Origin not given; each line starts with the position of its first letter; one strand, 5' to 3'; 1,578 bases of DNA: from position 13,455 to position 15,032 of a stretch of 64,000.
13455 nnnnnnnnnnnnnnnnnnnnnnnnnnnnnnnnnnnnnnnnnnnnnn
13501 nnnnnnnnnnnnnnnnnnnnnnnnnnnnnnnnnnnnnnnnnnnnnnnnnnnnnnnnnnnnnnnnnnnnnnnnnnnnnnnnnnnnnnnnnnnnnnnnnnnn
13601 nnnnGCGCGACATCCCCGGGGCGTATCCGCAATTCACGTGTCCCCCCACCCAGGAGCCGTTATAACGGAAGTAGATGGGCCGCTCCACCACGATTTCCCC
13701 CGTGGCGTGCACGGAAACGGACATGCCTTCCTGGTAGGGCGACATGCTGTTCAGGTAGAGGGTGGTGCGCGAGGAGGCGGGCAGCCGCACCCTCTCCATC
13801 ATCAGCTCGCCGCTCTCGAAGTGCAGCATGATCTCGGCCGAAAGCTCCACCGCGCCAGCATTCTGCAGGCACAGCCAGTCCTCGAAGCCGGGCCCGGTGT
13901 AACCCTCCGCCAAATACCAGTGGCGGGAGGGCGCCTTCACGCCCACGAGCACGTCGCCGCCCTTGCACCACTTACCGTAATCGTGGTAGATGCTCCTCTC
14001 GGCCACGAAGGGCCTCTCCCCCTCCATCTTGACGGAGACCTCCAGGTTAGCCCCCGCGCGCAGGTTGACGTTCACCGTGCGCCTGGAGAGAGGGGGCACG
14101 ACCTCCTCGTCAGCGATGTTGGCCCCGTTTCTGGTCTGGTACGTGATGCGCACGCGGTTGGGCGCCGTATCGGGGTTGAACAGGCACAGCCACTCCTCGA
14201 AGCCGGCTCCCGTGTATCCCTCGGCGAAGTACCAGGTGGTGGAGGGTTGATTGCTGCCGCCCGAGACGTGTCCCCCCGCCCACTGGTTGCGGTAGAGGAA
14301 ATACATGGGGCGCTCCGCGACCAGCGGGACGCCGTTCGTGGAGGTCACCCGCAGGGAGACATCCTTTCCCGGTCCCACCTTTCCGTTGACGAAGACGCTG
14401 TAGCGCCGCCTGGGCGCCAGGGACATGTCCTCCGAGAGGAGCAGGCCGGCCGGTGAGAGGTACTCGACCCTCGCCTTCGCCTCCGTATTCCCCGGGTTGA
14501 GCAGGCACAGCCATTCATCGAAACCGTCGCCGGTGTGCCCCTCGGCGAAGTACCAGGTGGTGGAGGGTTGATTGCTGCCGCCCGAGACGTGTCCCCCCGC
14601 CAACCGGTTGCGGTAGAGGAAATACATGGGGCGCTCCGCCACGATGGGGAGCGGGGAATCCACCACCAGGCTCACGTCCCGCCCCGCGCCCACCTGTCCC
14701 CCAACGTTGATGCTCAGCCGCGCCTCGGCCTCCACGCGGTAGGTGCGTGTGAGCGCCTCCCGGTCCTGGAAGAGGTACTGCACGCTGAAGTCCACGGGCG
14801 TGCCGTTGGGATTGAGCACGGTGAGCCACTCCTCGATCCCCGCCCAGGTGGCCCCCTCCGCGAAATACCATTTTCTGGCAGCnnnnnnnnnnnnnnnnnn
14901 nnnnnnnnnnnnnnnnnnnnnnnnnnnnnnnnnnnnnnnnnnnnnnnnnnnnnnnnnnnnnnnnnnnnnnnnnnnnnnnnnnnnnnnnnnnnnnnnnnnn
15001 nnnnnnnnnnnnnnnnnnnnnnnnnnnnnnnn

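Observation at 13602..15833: Cell-wall amidase carrying four tandem ~108-aa WYFAEG modules, two of them nearly identical at the DNA level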

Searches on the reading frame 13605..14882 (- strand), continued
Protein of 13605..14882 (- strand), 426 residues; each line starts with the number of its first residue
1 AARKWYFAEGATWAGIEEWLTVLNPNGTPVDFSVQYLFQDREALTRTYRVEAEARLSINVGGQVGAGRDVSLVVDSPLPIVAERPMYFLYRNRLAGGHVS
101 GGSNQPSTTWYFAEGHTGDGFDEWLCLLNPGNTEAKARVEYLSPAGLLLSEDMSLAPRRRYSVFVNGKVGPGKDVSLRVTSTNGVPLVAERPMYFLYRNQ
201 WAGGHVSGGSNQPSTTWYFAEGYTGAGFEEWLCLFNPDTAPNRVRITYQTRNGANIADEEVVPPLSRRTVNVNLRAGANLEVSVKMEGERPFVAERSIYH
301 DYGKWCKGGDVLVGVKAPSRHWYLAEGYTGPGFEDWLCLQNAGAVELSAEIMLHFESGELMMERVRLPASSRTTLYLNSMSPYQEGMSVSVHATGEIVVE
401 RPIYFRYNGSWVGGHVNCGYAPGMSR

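Call 47: search_protein_families(library=pfam, proteins=[P0037, P0063, P0078, P0044, P0075, P0055, P0034, P0036], max_evalue=0.001)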
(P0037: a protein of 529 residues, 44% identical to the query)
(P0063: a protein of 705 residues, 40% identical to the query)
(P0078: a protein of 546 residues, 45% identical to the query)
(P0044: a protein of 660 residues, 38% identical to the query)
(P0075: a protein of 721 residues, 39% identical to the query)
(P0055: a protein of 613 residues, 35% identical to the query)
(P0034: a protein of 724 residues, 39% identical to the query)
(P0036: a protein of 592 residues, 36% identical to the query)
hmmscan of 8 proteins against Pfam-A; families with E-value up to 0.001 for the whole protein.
P0037 (529 aa): 7 families
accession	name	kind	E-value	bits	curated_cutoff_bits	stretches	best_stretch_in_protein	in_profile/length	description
PF18986.5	DUF5719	-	1.1e-31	110.6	26.2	3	427-506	51-133/319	Family of unknown function (DUF5719)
PF07100.16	ASRT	-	2.9e-09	37.3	25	0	441-504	27-96/119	Anabaena sensory rhodopsin transducer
PF01833.30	TIG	-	2.2e-06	28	20.9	1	24-104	1-83/84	IPT/TIG domain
PF05506.17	PLipase_C_C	-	1.2e-05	26.5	24.4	0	442-496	14-67/80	Bacterial phospholipase C, C-terminal domain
PF18974.5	DUF5710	-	7.5e-05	22.8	26.5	0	218-234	27-43/44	Domain of unknown function (DUF5710)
PF16657.11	Malt_amylase_C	-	0.00018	21.9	27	0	336-358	23-46/75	Maltogenic Amylase, C-terminal domain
PF19526.4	Slr4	-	0.00039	20.2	25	0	431-500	273-345/370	S-layer protein Slr4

P0063 (705 aa): 3 families
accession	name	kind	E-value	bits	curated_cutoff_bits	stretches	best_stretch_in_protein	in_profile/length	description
PF18986.5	DUF5719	-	1.6e-14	54.2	26.2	2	391-574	52-239/319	Family of unknown function (DUF5719)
PF15780.11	ASH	-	1.8e-07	31.7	27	0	387-448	9-73/98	Abnormal spindle-like microcephaly-assoc'd, ASPM-SPD-2-Hydin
PF19526.4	Slr4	-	0.00014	21.6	25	0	398-438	274-316/370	S-layer protein Slr4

P0078 (546 aa): 4 families
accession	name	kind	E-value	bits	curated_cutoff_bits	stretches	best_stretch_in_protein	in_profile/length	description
PF18986.5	DUF5719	-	4.4e-24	85.6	26.2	3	328-411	43-129/319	Family of unknown function (DUF5719)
PF07100.16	ASRT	-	2.1e-16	60.4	25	1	350-415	27-98/119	Anabaena sensory rhodopsin transducer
PF18974.5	DUF5710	-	2.2e-06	27.7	26.5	0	231-248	26-43/44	Domain of unknown function (DUF5710)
PF05506.17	PLipase_C_C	-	0.00049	21.4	24.4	0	351-394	14-55/80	Bacterial phospholipase C, C-terminal domain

P0044 (660 aa): 2 families
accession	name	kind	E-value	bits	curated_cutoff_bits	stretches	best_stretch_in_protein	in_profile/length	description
PF18986.5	DUF5719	-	4.8e-20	72.4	26.2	2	157-240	44-128/319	Family of unknown function (DUF5719)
PF01551.29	Peptidase_M23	-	2e-07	31.5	28.7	1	552-630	5-76/96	Peptidase family M23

P0075 (721 aa): 2 families
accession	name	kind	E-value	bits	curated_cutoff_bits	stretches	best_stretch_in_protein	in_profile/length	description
PF04389.22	Peptidase_M28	-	5e-30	105.1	21.3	1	535-714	12-189/193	Peptidase family M28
PF18986.5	DUF5719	-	4.1e-13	49.6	26.2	1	134-224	36-128/319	Family of unknown function (DUF5719)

P0055 (613 aa): 3 families
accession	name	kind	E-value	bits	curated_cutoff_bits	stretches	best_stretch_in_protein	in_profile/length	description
PF18986.5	DUF5719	-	4.1e-18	66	26.2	1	183-262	47-129/319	Family of unknown function (DUF5719)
PF03734.19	YkuD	-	5.7e-18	66.3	23.4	1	42-158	2-146/146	L,D-transpeptidase catalytic domain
PF07100.16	ASRT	-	3.1e-07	30.8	25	0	419-480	30-93/119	Anabaena sensory rhodopsin transducer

P0034 (724 aa): 3 families
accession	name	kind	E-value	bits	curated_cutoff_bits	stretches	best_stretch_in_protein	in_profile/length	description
PF13354.11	Beta-lactamase2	-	4.9e-42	144.1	22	1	76-275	1-213/214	Beta-lactamase enzyme family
PF18986.5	DUF5719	-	1.6e-13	50.9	26.2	0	307-388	43-127/319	Family of unknown function (DUF5719)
PF18974.5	DUF5710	-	6.1e-05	23.1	26.5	0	418-437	24-43/44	Domain of unknown function (DUF5710)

P0036 (592 aa): 2 families
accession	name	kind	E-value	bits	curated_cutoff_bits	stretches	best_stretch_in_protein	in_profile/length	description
PF08486.15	SpoIID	-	2.1e-18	67.2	23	1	2-79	12-97/97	Stage II sporulation protein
PF18986.5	DUF5719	-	6e-16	58.9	26.2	1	488-563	53-127/319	Family of unknown function (DUF5719)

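Call 61: search_protein_representatives(protein=window:13605-14882:-)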
Query: 426 residues. Proteins with E-value up to 0.001 (for the whole library): 6214; up to 1e-10: 4514; up to 1e-30: 2694. The best 150 are listed.
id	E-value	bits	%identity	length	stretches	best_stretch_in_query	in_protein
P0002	3.7e-259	876.4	86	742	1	1-426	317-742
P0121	3.7e-173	593.0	42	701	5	47-277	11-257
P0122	9.2e-166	568.6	37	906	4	2-422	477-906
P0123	5.9e-144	496.7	44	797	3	24-308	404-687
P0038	1.2e-141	489.2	63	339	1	86-426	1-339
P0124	7.1e-141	486.6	44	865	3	56-291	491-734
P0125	2.8e-138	478.1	39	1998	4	36-277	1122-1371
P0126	1.1e-134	466.2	51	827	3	79-277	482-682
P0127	7.3e-134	463.5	37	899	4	51-313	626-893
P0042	1.5e-133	462.5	47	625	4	49-291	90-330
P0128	4.2e-131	454.4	38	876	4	50-312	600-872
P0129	1.2e-122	426.5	45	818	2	59-380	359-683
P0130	9.1e-122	423.6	50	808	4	149-270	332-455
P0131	6.9e-120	417.4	36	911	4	4-405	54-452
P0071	4.3e-119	414.8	41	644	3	4-314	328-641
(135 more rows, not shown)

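Call 64: search_protein_families(library=pfam, alignment_id=A3, max_evalue=0.00001)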
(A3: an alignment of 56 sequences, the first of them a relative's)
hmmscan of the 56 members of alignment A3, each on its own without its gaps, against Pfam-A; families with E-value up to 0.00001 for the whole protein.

A. member 1, P0121 (701 aa): 10 families
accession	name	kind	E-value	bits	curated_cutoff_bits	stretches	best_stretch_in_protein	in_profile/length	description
PF18986.5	DUF5719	-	1.8e-30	106.6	26.2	0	191-253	47-112/319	Family of unknown function (DUF5719)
PF24053.1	DUF7356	-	2.4e-11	43.9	27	0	211-255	38-81/105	Domain of unknown function (DUF7356)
PF08428.16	Rib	-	3e-09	37.8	27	0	101-125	47-69/76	Rib domain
PF07100.16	ASRT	-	1.4e-08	35.2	25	0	212-252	30-71/119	Anabaena sensory rhodopsin transducer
PF23580.1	Znf_XAF1_N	-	7.4e-08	32.1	27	0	155-170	5-20/30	XIAP-associated factor 1-like, N-terminal zinc finger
PF18610.7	Peripla_BP_7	-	4.4e-07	30.4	36.8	0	679-694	32-47/71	Periplasmic binding protein domain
PF21160.3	PrkC-like_PASTA-like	-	6.2e-07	30.2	27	0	102-139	12-49/74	Serine/threonine protein kinase-like, C-terminal PASTA-like domain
PF01492.22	Gemini_C4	-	9.6e-07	29.1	29.1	0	119-140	51-72/84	Geminivirus C4 protein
PF17992.7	Agarase_CBM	-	7.7e-06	26.1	26.3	0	552-592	61-101/178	Agarase CBM like domain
PF10902.13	WYL_2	-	8.9e-06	26.3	26.7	0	220-237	9-26/74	WYL_2, Sm-like SH3 beta-barrel fold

B. families by the number of members that match (of 56 scanned): 42 families (the first 25 are shown)
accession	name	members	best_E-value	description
PF18986.5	DUF5719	56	2.8e-44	Family of unknown function (DUF5719)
PF07100.16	ASRT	26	1.2e-20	Anabaena sensory rhodopsin transducer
PF01833.30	TIG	4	1.6e-28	IPT/TIG domain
PF17992.7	Agarase_CBM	3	2.5e-11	Agarase CBM like domain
PF23682.1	ORF28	3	3e-09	ORF28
PF00082.27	Peptidase_S8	2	2.5e-48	Subtilase family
PF14870.12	PSII_BNR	2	4.3e-17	Photosynthesis system II assembly factor YCF48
PF15780.11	ASH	2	1.7e-08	Abnormal spindle-like microcephaly-assoc'd, ASPM-SPD-2-Hydin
PF13570.13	Beta-prop_ACSF4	1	3.6e-41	Beta-alanine-activating enzyme, beta-propeller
PF13360.13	PQQ_2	1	9.8e-35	Outer membrane protein assembly factor BamB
PF01522.26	Polysacc_deac_1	1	6.1e-30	Polysaccharide deacetylase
PF01436.27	NHL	1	9.8e-25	NHL repeat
PF07676.18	PD40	1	9.5e-20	WD40-like Beta Propeller Repeat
PF16656.11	Pur_ac_phosph_N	1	1.1e-19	Purple acid Phosphatase, N-terminal domain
PF17957.7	Big_7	1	1.2e-19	Bacterial Ig domain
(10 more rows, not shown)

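Call 69: list_cluster_members(proteins=[P0001, P0023])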
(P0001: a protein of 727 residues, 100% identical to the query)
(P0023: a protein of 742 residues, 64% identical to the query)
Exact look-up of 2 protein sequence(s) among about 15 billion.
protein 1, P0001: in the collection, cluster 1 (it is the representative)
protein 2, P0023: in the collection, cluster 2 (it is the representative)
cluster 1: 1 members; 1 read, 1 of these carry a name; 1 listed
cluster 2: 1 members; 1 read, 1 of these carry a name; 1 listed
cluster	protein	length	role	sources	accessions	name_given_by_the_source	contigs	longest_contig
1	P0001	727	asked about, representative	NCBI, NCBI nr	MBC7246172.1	MAG: N-acetylmuramoyl-L-alanine amidase [Actinobacteria bacterium] | N-acetylmuramoyl-L-alanine amidase [Actinomycetota bacterium]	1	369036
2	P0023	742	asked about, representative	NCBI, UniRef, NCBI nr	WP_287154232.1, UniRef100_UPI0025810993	N-acetylmuramoyl-L-alanine amidase [Candidatus Solincola tengchongensis] | DUF5719 family protein n=1 Tax=Candidatus Solincola tengchongensis TaxID=2900693 ...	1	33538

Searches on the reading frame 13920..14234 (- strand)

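Call 9: search_protein_families(library=pfam, proteins=[window:13920-14234:-], max_evalue=10)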
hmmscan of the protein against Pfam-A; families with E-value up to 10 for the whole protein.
seq(105 aa): 1 family
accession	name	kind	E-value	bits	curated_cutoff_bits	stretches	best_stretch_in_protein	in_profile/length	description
PF18986.5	DUF5719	-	0.024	14.2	26.2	1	3-78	55-133/319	Family of unknown function (DUF5719)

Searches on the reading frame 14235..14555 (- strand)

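Call 9: search_protein_families(library=pfam, proteins=[window:14235-14555:-], max_evalue=10)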
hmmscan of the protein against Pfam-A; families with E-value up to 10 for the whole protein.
seq(107 aa): 1 family
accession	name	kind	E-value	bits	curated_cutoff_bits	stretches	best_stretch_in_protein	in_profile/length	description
PF18986.5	DUF5719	-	0.00062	19.4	26.2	1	3-75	55-130/319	Family of unknown function (DUF5719)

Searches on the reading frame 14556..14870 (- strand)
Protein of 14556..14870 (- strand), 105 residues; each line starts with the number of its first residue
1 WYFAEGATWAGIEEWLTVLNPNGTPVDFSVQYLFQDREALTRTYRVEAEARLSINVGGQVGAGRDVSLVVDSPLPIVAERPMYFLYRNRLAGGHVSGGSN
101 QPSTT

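Call 9: search_protein_families(library=pfam, proteins=[window:14556-14870:-], max_evalue=10)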
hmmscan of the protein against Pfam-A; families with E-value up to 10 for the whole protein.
seq(105 aa): 1 family
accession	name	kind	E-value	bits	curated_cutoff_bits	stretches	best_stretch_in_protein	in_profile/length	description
PF07100.16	ASRT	-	0.085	13.3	25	1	14-78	28-98/119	Anabaena sensory rhodopsin transducer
